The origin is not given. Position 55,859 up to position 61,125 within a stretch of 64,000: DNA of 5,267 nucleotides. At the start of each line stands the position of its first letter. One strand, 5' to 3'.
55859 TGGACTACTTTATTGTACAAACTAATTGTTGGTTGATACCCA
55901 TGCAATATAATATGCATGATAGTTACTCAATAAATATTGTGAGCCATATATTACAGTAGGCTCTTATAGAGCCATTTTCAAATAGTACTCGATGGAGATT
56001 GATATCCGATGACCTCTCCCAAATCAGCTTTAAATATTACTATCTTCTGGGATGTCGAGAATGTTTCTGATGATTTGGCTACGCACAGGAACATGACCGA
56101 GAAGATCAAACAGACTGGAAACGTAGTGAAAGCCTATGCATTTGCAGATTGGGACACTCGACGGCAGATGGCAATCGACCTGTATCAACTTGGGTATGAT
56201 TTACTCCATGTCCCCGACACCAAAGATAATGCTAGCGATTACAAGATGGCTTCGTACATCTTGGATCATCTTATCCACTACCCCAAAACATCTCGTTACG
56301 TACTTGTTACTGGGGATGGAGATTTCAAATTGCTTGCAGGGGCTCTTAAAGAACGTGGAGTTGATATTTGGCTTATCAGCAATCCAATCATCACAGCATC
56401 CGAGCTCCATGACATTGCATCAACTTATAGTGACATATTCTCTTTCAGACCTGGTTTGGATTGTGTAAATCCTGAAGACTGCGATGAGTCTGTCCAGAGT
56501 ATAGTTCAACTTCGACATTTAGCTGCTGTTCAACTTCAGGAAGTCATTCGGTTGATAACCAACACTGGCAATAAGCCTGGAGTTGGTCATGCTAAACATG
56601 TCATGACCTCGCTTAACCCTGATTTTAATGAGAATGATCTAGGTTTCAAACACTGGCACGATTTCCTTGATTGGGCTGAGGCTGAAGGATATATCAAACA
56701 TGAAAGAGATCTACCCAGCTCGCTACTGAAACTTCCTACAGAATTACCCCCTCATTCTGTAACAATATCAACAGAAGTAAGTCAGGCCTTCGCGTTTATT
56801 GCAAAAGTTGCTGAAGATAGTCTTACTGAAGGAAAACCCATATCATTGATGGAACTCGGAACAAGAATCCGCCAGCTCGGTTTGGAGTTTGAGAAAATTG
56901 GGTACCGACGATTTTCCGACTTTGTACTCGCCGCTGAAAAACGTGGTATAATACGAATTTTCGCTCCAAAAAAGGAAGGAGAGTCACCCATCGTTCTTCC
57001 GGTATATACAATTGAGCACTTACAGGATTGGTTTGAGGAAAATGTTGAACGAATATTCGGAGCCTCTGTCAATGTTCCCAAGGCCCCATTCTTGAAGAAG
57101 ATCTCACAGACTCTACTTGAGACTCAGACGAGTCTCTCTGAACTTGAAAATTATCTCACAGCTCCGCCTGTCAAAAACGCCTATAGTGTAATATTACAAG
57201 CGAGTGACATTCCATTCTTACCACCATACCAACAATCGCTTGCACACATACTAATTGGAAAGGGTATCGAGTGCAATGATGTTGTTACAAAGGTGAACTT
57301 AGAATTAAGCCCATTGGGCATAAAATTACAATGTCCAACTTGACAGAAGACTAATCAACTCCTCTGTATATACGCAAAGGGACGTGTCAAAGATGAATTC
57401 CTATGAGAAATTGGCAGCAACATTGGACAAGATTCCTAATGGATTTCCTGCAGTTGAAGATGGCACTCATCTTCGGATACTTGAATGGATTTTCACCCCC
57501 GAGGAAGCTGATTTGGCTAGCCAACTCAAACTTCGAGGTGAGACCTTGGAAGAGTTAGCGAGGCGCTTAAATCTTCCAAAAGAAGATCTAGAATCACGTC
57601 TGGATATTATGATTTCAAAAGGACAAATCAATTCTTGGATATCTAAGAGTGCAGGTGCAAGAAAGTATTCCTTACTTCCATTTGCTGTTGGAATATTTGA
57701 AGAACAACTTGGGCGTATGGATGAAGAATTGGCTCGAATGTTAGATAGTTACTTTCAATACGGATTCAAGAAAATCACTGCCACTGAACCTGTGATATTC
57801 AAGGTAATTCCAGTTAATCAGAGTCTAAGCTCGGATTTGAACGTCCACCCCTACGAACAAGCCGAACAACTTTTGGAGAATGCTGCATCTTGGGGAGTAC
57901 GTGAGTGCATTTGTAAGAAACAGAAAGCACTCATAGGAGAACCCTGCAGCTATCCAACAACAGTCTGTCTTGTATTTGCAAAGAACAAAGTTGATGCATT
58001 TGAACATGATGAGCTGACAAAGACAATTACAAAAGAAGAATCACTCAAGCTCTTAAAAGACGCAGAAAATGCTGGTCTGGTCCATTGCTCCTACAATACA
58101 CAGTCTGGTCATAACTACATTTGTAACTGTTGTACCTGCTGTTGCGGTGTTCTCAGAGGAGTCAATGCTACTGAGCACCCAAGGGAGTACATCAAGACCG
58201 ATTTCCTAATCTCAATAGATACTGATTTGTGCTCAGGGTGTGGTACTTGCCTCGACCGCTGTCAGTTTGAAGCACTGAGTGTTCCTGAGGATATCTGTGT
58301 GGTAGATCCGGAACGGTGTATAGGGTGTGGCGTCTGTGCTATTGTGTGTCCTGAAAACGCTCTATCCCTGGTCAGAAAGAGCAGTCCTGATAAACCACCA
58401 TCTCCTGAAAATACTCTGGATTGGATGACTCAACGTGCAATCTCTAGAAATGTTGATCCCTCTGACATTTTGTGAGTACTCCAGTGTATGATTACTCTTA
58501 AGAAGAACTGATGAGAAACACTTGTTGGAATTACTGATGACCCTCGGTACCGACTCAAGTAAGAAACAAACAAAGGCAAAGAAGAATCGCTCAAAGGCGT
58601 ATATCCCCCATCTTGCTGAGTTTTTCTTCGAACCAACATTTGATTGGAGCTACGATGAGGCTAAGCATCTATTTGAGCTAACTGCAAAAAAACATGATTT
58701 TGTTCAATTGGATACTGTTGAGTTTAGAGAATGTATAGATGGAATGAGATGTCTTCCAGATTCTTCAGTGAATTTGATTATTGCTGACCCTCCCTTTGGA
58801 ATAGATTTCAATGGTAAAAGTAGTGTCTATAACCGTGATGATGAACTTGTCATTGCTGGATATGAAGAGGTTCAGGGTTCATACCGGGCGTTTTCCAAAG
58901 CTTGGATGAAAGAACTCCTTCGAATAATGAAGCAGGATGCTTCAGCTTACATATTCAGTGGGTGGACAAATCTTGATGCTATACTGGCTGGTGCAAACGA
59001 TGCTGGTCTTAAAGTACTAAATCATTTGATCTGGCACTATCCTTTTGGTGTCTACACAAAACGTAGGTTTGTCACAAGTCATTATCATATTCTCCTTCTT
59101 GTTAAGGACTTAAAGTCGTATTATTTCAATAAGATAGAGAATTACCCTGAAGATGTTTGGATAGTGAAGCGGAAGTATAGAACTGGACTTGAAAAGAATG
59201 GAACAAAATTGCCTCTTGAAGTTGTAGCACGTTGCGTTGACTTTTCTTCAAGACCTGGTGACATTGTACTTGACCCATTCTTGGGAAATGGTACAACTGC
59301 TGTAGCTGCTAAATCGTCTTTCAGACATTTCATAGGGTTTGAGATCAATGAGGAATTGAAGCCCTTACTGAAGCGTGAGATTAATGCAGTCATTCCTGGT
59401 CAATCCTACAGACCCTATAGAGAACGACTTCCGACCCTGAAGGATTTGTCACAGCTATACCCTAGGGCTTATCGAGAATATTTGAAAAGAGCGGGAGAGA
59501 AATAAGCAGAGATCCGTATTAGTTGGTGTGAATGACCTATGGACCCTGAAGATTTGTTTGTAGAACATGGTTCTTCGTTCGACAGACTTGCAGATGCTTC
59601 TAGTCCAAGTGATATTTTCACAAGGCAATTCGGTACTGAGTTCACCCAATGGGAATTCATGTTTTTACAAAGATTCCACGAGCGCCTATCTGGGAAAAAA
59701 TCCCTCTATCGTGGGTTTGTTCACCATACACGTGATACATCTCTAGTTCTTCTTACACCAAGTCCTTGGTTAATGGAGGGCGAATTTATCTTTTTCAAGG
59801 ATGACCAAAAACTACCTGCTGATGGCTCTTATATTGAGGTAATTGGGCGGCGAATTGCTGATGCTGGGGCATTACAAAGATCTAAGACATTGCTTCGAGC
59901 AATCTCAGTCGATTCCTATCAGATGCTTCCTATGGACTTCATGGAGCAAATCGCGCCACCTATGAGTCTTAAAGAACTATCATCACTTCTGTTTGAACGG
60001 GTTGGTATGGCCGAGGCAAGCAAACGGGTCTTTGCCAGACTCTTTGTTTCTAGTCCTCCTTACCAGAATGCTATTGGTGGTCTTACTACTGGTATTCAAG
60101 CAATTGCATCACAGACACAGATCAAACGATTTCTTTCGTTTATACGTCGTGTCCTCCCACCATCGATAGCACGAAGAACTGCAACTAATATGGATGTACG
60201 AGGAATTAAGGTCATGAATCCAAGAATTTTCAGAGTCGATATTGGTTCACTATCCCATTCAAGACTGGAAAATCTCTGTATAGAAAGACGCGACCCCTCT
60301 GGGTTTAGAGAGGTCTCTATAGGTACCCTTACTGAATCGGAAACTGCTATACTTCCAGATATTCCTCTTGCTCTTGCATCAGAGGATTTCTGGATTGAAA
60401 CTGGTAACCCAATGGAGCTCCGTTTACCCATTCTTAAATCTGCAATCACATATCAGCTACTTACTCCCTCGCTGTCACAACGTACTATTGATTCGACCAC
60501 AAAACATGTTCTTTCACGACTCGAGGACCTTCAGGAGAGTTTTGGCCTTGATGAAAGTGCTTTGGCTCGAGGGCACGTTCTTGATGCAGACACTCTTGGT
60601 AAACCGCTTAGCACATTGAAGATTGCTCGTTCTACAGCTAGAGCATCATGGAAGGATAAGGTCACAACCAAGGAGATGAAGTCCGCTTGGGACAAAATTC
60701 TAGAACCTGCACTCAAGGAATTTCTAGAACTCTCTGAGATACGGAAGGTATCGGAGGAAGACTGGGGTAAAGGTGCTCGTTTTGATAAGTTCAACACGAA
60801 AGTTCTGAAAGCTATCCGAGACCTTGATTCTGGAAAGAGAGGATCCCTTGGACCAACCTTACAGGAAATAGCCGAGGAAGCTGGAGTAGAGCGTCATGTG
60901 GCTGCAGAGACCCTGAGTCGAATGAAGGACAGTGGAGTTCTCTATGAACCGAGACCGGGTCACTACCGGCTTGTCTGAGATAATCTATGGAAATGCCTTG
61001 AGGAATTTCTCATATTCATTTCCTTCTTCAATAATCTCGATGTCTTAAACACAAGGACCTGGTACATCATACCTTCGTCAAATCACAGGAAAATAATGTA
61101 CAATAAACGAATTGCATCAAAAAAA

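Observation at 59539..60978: Catalytically dead MCM paralog (MCM-BP/MCMDC2-like logic) in an Asgard archaeon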

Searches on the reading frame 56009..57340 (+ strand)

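Call 4: search_protein_families(library=pfam, proteins=[window:56009-57340:+], max_evalue=1)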
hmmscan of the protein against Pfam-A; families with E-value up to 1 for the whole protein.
window:56009-57340:+ (444 aa): 4 families
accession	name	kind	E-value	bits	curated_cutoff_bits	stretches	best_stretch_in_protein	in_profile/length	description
PF01936.24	NYN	-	1.5e-19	71.4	24.2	1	10-142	2-143/145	NYN domain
PF12872.13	OST-HTH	-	0.00018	21.7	23.8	1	274-308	17-54/71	OST-HTH/LOTUS domain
PF18475.7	PIN7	-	0.0034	18.4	34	1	15-117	3-103/103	PIN domain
PF18480.7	DUF5615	-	0.047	14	23.8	1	47-142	6-94/110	Domain of unknown function (DUF5615)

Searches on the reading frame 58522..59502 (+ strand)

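Call 4: search_protein_families(library=pfam, proteins=[window:58522-59502:+], max_evalue=1)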
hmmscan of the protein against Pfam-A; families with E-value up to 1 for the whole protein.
window:58522-59502:+ (327 aa): 3 families
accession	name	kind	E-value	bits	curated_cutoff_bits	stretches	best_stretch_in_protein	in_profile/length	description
PF01555.25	N6_N4_Mtase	-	2.6e-35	122.8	26.7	1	83-283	1-219/221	DNA methylase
PF01170.24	UPF0020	-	0.00026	21.2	22.3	1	75-102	115-141/197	RMKL-like, methyltransferase domain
PF18191.6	PnpCD_PnpD_N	-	0.15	12.1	25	1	130-162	45-77/151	Hydroquinone 1,2-dioxygenase large subunit N-terminal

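Call 108: search_protein_families(library=padloc, proteins=[window:58522-59502:+], max_evalue=0.01)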
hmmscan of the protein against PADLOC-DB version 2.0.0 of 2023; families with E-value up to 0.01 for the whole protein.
window:58522-59502:+ (327 aa): 58 families (the best 25 are shown)
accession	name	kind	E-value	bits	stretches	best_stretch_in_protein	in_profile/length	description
PDLC03296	MTase_II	-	2.5e-51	173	1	69-294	14-260/336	Type II methyltransferase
PDLC03371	MTase_II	-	1.8e-42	143.6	1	64-280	11-245/260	Type II methyltransferase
PDLC03299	MTase_II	-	2.1e-33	114.1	2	66-204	17-145/296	Type II methyltransferase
PDLC03320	MTase_II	-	1.6e-31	107.6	2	208-291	193-278/289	Type II methyltransferase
PDLC03216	MTase_II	-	1.7e-30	104.2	1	61-290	9-258/364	Type II methyltransferase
PDLC03738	oMTase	-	9.7e-30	101.5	1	52-290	9-268/376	orphan methyltransferase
PDLC03353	MTase_II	-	2.3e-23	81.1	2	205-288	168-251/260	Type II methyltransferase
PDLC03228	MTase_II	-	2.6e-23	81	1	69-290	7-208/227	Type II methyltransferase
PDLC03300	MTase_II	-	2.7e-23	80.5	2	208-287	195-276/302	Type II methyltransferase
PDLC03387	MTase_II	-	7.4e-23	79.1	2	160-292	137-280/289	Type II methyltransferase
PDLC03308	MTase_II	-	2.8e-22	77.3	1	65-279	171-386/419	Type II methyltransferase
PDLC03350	MTase_II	-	1e-20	72.4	2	206-290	215-298/312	Type II methyltransferase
PDLC03339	MTase_II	-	1e-20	71.8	2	216-295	203-279/399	Type II methyltransferase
PDLC03238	MTase_II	-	3.6e-20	70.4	2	63-204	123-253/428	Type II methyltransferase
PDLC03229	MTase_II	-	1.7e-18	64.7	1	78-277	194-390/436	Type II methyltransferase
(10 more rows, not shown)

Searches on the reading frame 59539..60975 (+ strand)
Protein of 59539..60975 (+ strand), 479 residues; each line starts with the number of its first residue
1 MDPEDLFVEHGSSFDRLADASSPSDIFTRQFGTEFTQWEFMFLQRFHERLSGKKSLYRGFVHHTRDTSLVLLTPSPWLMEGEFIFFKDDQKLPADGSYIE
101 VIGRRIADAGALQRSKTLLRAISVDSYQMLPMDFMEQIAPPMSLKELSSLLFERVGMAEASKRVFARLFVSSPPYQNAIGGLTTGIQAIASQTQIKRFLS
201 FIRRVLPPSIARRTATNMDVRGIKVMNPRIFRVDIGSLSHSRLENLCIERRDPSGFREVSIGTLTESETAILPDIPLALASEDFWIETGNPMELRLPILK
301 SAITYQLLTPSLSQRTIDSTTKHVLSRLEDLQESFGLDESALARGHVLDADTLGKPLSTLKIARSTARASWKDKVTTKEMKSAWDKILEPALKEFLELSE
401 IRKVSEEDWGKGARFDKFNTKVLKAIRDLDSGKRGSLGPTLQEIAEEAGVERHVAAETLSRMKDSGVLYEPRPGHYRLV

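Call 4: search_protein_families(library=pfam, proteins=[window:59539-60975:+], max_evalue=1)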
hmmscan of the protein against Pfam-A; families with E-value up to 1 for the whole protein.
window:59539-60975:+ (479 aa): 9 families
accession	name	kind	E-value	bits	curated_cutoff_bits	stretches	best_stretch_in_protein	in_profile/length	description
PF13338.12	AbiEi_4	-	0.0009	19.7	25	1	440-479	15-49/49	Transcriptional regulator, AbiEi antitoxin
PF13545.12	HTH_Crp_2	-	0.0085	16.5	27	1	434-469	18-53/70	Crp-like helix-turn-helix domain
PF22798.2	DUF5817_CT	-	0.025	14.8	29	1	442-478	19-54/54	DUF5817, C-terminal domain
PF22451.2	NirdL-like_HTH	-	0.036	14.1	27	1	442-468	20-46/47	Siroheme decarboxylase NirDL-like HTH domain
PF12840.13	HTH_20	-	0.04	14.3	27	0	434-468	14-48/51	Helix-turn-helix domain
PF00392.27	GntR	-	0.084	13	27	1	439-468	25-54/64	Bacterial regulatory proteins, gntR family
PF24033.1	DUF7342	-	0.15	12.5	31.6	1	440-470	19-49/150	Family of unknown function (DUF7342)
PF21120.3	MCM_WH_arc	-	0.15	12.5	26.1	1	442-477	28-63/63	Archaeal MCM, winged-helix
PF21100.3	MCM_C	-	0.21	11.9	27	1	440-478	26-63/64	MCM protein C-terminal winged helix-turn-helix domain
